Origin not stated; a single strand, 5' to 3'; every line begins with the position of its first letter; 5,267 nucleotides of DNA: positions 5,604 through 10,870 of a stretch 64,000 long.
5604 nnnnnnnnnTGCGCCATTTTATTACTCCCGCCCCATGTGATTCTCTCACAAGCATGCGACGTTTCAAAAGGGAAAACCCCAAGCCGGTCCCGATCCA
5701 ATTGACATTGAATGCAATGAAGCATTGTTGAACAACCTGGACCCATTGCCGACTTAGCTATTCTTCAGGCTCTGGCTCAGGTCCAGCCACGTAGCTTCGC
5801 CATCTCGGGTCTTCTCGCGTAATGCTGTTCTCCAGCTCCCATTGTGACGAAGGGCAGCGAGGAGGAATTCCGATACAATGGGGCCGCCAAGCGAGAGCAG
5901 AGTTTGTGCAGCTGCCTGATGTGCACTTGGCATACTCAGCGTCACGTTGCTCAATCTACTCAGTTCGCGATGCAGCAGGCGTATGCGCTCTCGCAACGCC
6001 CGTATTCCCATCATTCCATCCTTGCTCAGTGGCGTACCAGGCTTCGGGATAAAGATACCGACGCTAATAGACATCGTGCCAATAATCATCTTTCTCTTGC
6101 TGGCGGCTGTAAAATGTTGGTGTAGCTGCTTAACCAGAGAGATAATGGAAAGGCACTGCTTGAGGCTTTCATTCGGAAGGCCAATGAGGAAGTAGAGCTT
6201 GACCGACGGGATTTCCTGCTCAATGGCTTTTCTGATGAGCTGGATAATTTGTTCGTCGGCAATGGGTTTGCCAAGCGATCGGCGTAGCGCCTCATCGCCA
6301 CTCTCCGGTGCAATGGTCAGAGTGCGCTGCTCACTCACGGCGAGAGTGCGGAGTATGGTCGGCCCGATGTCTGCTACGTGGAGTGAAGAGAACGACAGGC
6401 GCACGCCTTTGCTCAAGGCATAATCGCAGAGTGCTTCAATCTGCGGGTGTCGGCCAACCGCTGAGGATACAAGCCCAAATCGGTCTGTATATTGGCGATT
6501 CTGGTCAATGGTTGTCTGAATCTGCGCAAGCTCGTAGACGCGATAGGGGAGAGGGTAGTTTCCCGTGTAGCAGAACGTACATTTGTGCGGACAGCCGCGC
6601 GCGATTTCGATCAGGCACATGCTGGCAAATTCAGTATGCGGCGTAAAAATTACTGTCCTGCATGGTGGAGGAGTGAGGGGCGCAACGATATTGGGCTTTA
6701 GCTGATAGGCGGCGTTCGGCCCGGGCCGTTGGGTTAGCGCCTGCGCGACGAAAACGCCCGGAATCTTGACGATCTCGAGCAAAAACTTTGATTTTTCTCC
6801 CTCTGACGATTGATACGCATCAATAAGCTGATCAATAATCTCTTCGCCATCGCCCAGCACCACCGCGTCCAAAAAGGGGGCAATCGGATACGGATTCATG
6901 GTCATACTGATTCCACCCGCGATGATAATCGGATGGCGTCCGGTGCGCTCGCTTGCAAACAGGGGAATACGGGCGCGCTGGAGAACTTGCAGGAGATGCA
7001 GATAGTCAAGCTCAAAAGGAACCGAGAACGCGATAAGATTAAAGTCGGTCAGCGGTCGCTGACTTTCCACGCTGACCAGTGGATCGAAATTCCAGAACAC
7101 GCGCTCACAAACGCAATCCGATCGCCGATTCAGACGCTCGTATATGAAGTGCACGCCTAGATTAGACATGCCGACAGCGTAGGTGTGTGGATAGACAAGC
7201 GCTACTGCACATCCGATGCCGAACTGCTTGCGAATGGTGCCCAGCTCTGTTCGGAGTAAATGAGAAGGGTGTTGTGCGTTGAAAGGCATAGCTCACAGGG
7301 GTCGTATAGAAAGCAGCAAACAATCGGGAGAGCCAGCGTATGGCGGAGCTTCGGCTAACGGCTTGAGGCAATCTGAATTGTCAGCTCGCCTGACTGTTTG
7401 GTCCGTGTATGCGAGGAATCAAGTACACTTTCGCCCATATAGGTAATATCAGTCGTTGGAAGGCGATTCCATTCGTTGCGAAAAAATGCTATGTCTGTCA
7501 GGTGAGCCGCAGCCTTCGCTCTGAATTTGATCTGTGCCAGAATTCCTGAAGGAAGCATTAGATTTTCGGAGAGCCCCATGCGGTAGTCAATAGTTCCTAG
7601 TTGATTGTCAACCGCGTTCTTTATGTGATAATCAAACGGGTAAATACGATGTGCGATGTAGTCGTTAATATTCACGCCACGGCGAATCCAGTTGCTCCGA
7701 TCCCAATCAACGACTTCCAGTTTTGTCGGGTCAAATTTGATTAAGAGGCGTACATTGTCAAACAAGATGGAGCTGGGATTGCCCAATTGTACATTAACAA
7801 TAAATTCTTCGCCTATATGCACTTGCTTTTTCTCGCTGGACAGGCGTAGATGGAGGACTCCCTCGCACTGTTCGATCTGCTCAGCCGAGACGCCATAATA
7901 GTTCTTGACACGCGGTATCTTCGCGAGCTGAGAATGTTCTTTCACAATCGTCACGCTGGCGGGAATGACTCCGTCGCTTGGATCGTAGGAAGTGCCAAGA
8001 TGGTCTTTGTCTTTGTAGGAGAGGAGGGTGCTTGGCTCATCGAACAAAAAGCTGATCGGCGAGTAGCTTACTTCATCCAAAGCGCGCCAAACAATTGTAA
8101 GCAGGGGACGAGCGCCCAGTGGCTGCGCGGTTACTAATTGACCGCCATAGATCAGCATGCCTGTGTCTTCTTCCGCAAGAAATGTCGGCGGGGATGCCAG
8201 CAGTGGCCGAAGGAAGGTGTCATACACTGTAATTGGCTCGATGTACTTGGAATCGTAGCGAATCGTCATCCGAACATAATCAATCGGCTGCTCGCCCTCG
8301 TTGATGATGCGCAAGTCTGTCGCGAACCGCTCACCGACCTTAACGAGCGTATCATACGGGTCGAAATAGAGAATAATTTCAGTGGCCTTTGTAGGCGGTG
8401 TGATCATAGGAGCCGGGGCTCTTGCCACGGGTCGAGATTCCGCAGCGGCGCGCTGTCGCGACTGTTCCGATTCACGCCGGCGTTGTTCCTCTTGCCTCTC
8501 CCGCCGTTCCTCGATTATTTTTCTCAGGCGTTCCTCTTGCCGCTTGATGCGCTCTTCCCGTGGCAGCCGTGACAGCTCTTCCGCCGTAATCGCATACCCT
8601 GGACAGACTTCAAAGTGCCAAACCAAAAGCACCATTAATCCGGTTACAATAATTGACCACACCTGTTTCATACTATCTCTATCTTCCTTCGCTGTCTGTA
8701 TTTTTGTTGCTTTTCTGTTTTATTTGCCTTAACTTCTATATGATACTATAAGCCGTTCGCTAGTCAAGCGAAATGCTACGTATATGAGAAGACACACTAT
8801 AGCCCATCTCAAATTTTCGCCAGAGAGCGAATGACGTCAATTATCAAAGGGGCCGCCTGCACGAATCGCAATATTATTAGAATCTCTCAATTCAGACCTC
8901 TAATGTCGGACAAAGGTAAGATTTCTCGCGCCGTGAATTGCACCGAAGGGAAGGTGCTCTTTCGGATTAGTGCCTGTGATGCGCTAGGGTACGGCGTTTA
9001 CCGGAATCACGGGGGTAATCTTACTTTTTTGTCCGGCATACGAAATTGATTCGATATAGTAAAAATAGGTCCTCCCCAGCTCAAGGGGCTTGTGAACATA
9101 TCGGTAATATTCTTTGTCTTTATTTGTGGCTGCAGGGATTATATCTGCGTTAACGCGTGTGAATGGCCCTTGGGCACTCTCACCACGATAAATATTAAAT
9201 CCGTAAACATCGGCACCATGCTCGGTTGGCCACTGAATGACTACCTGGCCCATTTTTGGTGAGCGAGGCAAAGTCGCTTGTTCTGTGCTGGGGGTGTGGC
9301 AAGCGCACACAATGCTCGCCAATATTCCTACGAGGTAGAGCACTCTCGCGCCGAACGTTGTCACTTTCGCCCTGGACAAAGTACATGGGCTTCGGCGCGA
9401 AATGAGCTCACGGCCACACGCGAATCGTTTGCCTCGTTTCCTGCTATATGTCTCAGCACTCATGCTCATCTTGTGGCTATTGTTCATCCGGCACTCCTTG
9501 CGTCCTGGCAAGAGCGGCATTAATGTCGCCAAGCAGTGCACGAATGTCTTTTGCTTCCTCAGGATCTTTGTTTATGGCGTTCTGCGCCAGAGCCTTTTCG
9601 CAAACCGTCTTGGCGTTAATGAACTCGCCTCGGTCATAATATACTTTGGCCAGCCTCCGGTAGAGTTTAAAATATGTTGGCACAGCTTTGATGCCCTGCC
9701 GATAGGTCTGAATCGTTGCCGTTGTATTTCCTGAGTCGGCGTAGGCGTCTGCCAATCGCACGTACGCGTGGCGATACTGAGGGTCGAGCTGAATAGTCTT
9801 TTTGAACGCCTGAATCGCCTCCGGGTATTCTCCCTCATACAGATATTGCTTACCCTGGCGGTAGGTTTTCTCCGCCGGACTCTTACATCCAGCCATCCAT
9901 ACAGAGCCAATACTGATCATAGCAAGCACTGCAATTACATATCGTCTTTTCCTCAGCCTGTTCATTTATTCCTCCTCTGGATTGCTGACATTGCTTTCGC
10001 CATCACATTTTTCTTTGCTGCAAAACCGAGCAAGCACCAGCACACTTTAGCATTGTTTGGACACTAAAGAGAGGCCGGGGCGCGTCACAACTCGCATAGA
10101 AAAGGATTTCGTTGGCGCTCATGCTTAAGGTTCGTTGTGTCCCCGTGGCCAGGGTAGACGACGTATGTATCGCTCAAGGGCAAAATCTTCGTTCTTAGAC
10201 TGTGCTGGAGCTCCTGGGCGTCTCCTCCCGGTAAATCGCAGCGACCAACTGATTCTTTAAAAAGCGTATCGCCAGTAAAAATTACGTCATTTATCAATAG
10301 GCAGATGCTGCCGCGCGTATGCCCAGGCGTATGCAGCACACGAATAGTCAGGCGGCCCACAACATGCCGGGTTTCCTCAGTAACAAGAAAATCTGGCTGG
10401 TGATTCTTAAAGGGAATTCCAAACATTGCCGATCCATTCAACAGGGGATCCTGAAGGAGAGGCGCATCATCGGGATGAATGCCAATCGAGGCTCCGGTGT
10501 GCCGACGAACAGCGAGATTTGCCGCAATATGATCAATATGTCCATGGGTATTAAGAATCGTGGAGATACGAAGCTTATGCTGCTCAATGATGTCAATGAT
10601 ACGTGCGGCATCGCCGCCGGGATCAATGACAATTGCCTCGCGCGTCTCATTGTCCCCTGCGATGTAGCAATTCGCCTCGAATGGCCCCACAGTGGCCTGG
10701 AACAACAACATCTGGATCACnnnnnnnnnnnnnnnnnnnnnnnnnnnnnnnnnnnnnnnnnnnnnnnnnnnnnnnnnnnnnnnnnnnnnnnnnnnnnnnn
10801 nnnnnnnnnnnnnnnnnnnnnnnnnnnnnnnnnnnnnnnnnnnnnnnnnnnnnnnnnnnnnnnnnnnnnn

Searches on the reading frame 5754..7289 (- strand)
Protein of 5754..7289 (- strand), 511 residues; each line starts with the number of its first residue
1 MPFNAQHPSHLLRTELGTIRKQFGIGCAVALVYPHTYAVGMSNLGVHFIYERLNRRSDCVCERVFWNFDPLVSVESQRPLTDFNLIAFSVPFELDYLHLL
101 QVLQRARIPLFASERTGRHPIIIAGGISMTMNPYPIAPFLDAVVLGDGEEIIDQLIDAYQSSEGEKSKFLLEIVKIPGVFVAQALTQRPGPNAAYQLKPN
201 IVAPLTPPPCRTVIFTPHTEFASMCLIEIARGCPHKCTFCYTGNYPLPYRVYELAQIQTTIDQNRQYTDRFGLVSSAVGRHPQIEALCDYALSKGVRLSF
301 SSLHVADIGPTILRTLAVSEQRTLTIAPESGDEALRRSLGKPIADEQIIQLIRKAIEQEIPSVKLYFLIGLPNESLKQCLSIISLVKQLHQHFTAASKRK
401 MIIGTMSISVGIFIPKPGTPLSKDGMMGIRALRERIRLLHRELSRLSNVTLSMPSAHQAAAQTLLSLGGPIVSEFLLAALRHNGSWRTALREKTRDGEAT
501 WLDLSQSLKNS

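Call 24: search_protein_families(library=pfam, proteins=[window:5754-7289:-], max_evalue=0.00001)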
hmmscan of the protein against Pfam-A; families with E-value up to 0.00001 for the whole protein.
window:5754-7289:- (511 aa): 2 families
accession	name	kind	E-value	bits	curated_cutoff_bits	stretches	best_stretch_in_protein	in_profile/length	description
PF19864.5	Radical_SAM_N2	-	6.4e-40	136.5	29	1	45-181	1-150/151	Radical SAM proteins, N-terminal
PF04055.27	Radical_SAM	-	2.4e-14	54.3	29.5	1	227-383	1-163/166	Radical SAM superfamily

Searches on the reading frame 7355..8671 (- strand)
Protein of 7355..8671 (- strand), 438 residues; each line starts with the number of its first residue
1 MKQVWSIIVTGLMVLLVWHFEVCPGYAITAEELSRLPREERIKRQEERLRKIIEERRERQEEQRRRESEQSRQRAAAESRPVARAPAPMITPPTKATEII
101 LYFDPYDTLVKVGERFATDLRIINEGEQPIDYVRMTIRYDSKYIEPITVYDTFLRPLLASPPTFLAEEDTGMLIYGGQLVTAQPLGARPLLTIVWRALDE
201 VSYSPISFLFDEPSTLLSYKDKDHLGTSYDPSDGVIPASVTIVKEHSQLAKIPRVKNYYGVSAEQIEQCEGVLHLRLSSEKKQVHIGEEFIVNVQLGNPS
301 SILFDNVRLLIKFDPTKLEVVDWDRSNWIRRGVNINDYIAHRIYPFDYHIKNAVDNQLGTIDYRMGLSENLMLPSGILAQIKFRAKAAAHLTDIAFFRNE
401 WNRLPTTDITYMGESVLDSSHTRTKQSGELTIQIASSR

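Call 24: search_protein_families(library=pfam, proteins=[window:7355-8671:-], max_evalue=0.00001)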
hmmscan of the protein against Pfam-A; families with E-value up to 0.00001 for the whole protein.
window:7355-8671:- (438 aa): 1 family
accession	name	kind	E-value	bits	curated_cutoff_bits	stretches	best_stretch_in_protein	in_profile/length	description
PF00963.24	Cohesin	-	6.6e-06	26.8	24.1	0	281-392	7-110/139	Cohesin domain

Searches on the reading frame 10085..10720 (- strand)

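Call 24: search_protein_families(library=pfam, proteins=[window:10085-10720:-], max_evalue=0.00001)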
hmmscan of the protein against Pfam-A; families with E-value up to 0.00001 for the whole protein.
window:10085-10720:- (211 aa): 1 family
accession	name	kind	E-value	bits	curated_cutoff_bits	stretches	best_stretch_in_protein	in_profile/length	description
PF00753.33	Lactamase_B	-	3.8e-34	118.8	22.7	1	12-192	2-196/196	Metallo-beta-lactamase superfamily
